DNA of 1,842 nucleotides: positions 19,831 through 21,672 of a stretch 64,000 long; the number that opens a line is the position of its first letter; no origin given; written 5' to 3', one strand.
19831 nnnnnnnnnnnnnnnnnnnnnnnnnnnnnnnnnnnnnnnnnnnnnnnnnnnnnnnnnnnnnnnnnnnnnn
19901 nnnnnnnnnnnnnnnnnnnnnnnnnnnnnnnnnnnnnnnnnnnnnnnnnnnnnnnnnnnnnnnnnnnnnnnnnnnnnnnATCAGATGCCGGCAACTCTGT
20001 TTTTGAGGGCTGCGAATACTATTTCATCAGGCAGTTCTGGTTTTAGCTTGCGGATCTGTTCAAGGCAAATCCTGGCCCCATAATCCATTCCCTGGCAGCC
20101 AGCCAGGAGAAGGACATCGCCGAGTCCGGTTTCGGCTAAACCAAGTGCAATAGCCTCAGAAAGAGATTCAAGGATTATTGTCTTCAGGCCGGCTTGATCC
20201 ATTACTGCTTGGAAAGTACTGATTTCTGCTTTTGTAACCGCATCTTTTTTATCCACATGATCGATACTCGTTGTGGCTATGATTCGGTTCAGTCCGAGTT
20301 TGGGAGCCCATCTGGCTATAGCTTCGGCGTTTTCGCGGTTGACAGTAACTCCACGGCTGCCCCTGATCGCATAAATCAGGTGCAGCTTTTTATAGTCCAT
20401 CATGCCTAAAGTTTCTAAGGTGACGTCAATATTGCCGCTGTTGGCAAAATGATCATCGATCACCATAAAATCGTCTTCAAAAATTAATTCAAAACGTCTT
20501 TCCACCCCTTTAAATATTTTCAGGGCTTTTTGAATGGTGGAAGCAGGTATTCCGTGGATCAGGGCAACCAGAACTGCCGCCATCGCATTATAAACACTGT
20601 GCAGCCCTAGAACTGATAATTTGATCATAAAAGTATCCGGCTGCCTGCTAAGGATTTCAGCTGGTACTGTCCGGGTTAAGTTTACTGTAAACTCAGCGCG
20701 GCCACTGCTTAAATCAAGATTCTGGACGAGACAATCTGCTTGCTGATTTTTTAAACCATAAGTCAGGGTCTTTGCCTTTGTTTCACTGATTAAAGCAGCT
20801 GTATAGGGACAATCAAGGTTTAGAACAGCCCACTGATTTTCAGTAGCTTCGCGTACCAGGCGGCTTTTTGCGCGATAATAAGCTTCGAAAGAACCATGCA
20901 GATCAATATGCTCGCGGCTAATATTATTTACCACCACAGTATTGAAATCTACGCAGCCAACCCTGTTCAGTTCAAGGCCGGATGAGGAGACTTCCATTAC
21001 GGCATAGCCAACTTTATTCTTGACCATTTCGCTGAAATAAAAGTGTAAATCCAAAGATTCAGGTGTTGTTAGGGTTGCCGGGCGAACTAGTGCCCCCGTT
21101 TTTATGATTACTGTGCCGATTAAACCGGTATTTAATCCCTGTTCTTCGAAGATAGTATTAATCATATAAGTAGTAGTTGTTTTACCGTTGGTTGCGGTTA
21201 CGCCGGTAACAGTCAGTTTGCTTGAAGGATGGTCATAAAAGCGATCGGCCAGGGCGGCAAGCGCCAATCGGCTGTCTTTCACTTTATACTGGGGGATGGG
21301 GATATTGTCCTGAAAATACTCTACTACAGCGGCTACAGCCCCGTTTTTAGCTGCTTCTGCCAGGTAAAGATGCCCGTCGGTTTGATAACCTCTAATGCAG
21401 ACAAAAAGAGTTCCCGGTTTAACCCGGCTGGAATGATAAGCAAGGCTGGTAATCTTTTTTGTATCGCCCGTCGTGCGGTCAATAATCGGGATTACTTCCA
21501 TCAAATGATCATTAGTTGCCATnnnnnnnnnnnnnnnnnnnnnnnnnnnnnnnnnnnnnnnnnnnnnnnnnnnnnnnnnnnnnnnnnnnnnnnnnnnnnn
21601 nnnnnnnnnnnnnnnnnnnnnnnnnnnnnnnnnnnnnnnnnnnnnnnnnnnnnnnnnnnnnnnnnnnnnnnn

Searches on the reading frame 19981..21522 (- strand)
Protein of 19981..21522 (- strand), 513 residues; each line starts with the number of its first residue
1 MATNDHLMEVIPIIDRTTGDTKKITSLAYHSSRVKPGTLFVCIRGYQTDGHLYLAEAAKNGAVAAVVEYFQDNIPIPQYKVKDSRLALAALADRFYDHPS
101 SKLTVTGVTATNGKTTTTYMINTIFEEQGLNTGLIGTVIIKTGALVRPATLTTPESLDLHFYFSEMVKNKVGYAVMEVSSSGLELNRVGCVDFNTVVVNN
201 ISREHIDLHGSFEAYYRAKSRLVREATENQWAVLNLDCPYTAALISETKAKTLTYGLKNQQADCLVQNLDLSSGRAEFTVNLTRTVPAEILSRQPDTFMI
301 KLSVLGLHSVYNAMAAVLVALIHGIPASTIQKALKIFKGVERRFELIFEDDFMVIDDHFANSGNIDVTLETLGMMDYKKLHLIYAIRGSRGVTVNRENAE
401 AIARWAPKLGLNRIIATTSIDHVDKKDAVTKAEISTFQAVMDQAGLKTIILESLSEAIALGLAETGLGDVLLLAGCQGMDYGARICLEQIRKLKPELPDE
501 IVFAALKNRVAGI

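Call 11: search_protein_families(library=pfam, proteins=[window:19981-21522:-])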
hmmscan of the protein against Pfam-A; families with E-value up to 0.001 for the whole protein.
window:19981-21522:- (513 aa): 3 families
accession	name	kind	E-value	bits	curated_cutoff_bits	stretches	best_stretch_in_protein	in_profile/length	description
PF08245.18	Mur_ligase_M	-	1.3e-47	162.8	24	1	108-320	1-200/200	Mur ligase middle domain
PF01225.30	Mur_ligase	-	3e-08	34.4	21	1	23-96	1-95/95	Mur ligase family, catalytic domain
PF02875.26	Mur_ligase_C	-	4.9e-07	31.1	28.4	1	342-475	1-125/127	Mur ligase, glutamate ligase domain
